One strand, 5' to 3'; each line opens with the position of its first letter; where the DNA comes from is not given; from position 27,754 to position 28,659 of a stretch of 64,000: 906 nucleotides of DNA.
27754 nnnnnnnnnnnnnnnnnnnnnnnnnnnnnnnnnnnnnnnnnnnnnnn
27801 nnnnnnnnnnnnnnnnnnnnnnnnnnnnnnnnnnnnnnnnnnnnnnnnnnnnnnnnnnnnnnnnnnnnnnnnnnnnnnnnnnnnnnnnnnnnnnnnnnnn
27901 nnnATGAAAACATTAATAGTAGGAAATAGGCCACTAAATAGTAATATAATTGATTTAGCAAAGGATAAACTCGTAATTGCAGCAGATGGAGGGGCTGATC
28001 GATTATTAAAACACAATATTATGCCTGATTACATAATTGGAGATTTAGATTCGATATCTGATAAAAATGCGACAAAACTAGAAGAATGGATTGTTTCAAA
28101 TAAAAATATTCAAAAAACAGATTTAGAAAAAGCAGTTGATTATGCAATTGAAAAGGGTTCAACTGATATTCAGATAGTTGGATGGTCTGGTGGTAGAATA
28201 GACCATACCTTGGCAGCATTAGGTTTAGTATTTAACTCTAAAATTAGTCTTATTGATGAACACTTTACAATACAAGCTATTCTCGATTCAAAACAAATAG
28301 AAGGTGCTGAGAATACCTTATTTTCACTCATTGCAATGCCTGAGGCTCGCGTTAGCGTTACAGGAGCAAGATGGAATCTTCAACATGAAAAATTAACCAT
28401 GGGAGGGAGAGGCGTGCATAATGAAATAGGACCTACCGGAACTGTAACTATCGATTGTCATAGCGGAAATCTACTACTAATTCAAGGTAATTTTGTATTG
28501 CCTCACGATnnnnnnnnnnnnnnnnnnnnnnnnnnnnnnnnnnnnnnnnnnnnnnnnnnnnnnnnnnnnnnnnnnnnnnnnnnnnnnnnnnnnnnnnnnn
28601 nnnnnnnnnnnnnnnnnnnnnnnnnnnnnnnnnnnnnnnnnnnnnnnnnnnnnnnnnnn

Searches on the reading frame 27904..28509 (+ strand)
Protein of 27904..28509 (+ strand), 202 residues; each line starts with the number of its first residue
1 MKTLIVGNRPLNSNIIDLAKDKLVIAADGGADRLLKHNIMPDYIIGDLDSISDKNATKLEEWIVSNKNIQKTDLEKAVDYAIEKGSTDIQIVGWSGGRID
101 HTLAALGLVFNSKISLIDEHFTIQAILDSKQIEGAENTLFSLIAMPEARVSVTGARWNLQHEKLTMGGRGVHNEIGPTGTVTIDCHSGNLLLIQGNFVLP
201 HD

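Call 3: search_protein_families(library=pfam, proteins=[window:27904-28509:+], max_evalue=0.01)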
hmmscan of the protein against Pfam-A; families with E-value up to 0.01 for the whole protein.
window:27904-28509:+ (202 aa): 3 families
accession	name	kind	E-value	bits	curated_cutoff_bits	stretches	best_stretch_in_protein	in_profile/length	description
PF04263.21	TPK_catalytic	-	1.1e-25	90.1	30.7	1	20-112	7-104/113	Thiamin pyrophosphokinase, catalytic domain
PF04265.19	TPK_B1_binding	-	1.9e-07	31.1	22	1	136-189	10-66/67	Thiamin pyrophosphokinase, vitamin B1 binding domain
PF01973.23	MptE-like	-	0.00018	21.8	34.6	1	5-53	30-83/171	6-hydroxymethylpterin diphosphokinase MptE-like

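Call 4: search_protein_families(library=ncbifam, proteins=[window:27904-28509:+], max_evalue=0.01)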
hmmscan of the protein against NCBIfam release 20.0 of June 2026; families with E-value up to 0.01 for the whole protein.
window:27904-28509:+ (202 aa): 2 families
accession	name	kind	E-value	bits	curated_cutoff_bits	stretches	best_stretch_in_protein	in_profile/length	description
TIGR01378.1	thi_PPkinase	equivalog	1.3e-39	135.8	76.4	1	6-193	4-206/206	thiamine diphosphokinase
NF040608.1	division_SteA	equivalog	3.1e-08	32.9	150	1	23-66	193-236/369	putative cytokinetic ring protein SteA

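Call 63: find_homologous_proteins(query=window:27904-28509:+, max_evalue=1e-10)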
Query window:27904-28509:+ (202 aa): 994 proteins with E <= 1e-10 among 2555 candidates; the best 120 are listed.
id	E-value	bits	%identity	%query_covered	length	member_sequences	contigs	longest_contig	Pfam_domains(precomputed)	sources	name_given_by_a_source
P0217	1.9e-127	441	100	100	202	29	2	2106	PF04265.20,PF04263.22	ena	-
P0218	2.1e-117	408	91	100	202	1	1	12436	PF04265.20,PF04263.22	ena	-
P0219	3.0e-117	407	90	100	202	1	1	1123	PF04265.20,PF04263.22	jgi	-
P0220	3.9e-117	407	90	100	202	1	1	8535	PF04265.20,PF04263.22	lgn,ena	-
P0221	1.7e-116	405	90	100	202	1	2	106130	PF04265.20,PF04263.22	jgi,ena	-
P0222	3.1e-115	401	88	100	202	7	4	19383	PF01973.24,PF04265.20,PF04263.22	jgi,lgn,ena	jgi:thiamine pyrophosphokinase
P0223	6.6e-112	390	87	100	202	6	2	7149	PF04265.20,PF04263.22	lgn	-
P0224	1.3e-111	389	87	100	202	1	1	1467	PF04265.20,PF04263.22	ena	-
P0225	6.0e-111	387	85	100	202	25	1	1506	PF04263.22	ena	-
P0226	6.7e-111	387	86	100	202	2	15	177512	PF04265.20,PF04263.22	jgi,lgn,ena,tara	jgi:thiamine pyrophosphokinase|tara:strand:+ start:1941 stop:2549 length:609 start_codon:yes stop_co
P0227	3.6e-110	384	86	100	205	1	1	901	PF04265.20,PF04263.22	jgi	-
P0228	2.8e-109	381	85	100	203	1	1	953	PF04265.20,PF04263.22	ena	-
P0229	9.2e-109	380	85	100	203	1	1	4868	PF04265.20,PF04263.22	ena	-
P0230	3.2e-108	378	84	100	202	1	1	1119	PF04265.20,PF04263.22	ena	-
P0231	1.3e-107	376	84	100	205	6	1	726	PF04265.20,PF04263.22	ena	-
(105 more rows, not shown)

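Call 75: find_related_loci(query=A2, collection=metagenome_contigs, flank=4000)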
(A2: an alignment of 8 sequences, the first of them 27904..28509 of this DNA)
Query A2 (202 aa) in metagenome_contigs; peptide patterns used: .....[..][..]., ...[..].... (x = any residue, [..] = any of these).
600 stretches matched a pattern (row limit reached: there are more); 47 encode a relative of the query (tblastn E <= 1e-3); 47 distinct loci.
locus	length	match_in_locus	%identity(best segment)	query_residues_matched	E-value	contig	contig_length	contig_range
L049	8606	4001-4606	93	1-202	2e-126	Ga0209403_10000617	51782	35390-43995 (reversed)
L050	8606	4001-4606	90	1-202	8e-124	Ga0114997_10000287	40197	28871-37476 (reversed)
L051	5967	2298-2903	88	1-202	1e-122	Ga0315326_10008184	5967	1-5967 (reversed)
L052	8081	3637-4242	88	1-202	1e-119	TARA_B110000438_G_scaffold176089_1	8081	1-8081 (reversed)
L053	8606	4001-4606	85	1-202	9e-118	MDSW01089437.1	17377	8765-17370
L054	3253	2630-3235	81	1-202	5e-113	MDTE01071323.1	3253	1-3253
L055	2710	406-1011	80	1-202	1e-114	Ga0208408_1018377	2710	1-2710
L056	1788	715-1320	81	1-202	7e-118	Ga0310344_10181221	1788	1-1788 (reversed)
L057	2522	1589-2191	80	1-201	2e-114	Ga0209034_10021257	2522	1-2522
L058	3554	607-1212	78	1-202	1e-111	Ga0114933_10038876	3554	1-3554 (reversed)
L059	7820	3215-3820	76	1-202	3e-108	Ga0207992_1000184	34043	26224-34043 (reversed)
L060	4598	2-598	76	4-202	5e-106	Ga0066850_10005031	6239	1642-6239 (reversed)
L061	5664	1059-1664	74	1-202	4e-103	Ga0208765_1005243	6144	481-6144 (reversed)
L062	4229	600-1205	72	1-202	4e-103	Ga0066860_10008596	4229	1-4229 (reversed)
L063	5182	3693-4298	74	1-202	2e-102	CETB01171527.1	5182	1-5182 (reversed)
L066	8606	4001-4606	72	1-202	1e-101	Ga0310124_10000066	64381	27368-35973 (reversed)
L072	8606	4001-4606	71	1-202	4e-101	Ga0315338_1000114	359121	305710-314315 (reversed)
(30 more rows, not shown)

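Call 80: search_protein_families(library=ncbifam, proteins=[L066:2820-4001:+, L072:2820-4001:+], max_evalue=0.00001)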
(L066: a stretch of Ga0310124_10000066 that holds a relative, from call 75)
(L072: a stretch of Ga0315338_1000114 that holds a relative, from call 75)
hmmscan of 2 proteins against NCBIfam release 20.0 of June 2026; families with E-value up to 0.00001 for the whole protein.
L066:2820-4001:+ (394 aa): 42 families (the best 25 are shown)
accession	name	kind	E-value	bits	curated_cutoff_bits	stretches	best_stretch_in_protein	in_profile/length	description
NF041160.1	DGGPL_Thplmales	equivalog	1.5e-107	360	780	1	2-394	3-396/396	digeranylgeranylglycerophospholipid reductase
TIGR02032.1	GG-red-SF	subfamily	3.4e-66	223.9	158.8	1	3-308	1-297/297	geranylgeranyl reductase family protein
NF041080.1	DGGGPL_reductase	equivalog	9.8e-43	146.6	580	1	3-332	2-335/447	digeranylgeranylglycerophospholipid reductase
TIGR02023.1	BchP-ChlP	subfamily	4.9e-36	124.5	343.3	1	3-333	1-321/388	geranylgeranyl diphosphate reductase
NF045655.1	MkRedMenJ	equivalog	1.5e-22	80.1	700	1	3-325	5-332/406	menaquinone reductase MenJ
TIGR02028.1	ChlP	equivalog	6.8e-20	71.2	505.3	1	6-334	4-332/398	geranylgeranyl reductase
NF041385.1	Dggglyphlred_Halo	equivalog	2.6e-18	65.8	700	1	2-366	4-373/405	digeranylgeranylglycerophospholipid reductase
NF049967.1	QhpG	equivalog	4.1e-15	55.6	240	1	6-314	2-292/423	flavin-dependent monooxygenase QhpG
NF007450.0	PRK10015.1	subfamily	1.1e-12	47.4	466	1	3-189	6-192/429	FAD-dependent oxidoreductase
NF005313.0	PRK06847.1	subfamily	5.4e-12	45.4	372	1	6-172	8-174/375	hypothetical protein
TIGR01988.1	Ubi-OHases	subfamily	9.6e-12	44.4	224.65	0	81-174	88-179/387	ubiquinone biosynthesis hydroxylase, UbiH/UbiF/VisC/COQ6 family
NF007542.0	PRK10157.1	subfamily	9.8e-12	44.3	610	1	3-176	6-180/428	FAD-dependent oxidoreductase FixC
NF005720.0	PRK07538.1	subfamily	3.5e-10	39.3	400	1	4-164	4-171/418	hypothetical protein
NF004835.0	PRK06185.1-4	equivalog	3.5e-10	39.2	601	1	3-171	11-184/411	FAD-dependent oxidoreductase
NF004829.0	PRK06183.1-3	subfamily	3.7e-10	39.2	390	1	2-166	8-181/520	bifunctional 3-(3-hydroxy-phenyl)propionate/3-hydroxycinnamic acid hydroxylase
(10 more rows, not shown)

L072:2820-4001:+ (394 aa): 47 families (the best 25 are shown)
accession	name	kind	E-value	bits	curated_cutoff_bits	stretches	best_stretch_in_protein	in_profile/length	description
NF041160.1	DGGPL_Thplmales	equivalog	2.8e-109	365.6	780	1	2-394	3-396/396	digeranylgeranylglycerophospholipid reductase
TIGR02032.1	GG-red-SF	subfamily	7.3e-66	222.9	158.8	1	3-308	1-297/297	geranylgeranyl reductase family protein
NF041080.1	DGGGPL_reductase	equivalog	1.2e-42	146.4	580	1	3-332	2-335/447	digeranylgeranylglycerophospholipid reductase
TIGR02023.1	BchP-ChlP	subfamily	8.9e-37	127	343.3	1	3-333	1-321/388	geranylgeranyl diphosphate reductase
NF045655.1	MkRedMenJ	equivalog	3.9e-24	85.3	700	1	3-325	5-332/406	menaquinone reductase MenJ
NF041385.1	Dggglyphlred_Halo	equivalog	1.1e-21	76.8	700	1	2-366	4-373/405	digeranylgeranylglycerophospholipid reductase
TIGR02028.1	ChlP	equivalog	1.3e-20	73.5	505.3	1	6-332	4-330/398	geranylgeranyl reductase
NF049967.1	QhpG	equivalog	2.6e-17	62.8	240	1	6-315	2-293/423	flavin-dependent monooxygenase QhpG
NF004835.0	PRK06185.1-4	equivalog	7.2e-13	48.1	601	1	3-171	11-184/411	FAD-dependent oxidoreductase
NF005313.0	PRK06847.1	subfamily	1.2e-12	47.5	372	1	6-172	8-174/375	hypothetical protein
NF007450.0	PRK10015.1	subfamily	1.5e-12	47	466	1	3-180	6-184/429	FAD-dependent oxidoreductase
NF004833.1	PRK06185.1-1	subfamily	1.6e-12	46.9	488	1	5-174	5-180/403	FAD-dependent oxidoreductase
NF004834.1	PRK06185.1-3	subfamily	7.8e-12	44.7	500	1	4-177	9-187/420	FAD-dependent oxidoreductase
NF007542.0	PRK10157.1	subfamily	1e-11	44.2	610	1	3-163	6-167/428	FAD-dependent oxidoreductase FixC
NF046068.1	AkvoneHdxseDnrF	equivalog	1.9e-11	43.6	650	0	87-163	97-173/439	aklavinone 12-hydroxylase DnrF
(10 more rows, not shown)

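Call 81: search_protein_families(library=pfam, proteins=[L066:2820-4001:+], max_evalue=0.001)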
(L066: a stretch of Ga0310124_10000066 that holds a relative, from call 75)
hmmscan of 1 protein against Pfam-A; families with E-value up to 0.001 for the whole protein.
L066:2820-4001:+ (394 aa): 9 families
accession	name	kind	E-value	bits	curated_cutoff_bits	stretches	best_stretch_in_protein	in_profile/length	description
PF22578.2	GGR_cat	-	5.9e-20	71.4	27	1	176-262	1-88/88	Geranylgeranyl reductase catalytic domain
PF01494.25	FAD_binding_3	-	1.2e-15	58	22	1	3-293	2-303/349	FAD binding domain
PF01266.30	DAO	-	4.6e-11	43.3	27.9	1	4-38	1-35/353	FAD dependent oxidoreductase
PF12831.13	FAD_oxidored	-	1.9e-08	34.5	27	1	4-155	1-143/416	FAD dependent oxidoreductase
PF13450.12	NAD_binding_8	-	1.4e-07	32.1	21.9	1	7-39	1-33/68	NAD(P)-binding Rossmann-like domain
PF07992.20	Pyr_redox_2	-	2.1e-07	31.1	26.1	1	3-35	1-33/291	Pyridine nucleotide-disulphide oxidoreductase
PF00890.30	FAD_binding_2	-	6.5e-06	26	20.4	1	4-46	1-43/414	FAD binding domain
PF24123.1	Myosin_VII_N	-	5.4e-05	23.6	27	0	203-238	1-35/53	Myosin VII N-terminal beta barrel domain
PF03486.20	HI0933_like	-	9e-05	22.5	50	0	4-39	2-37/244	HI0933-like protein Rossmann domain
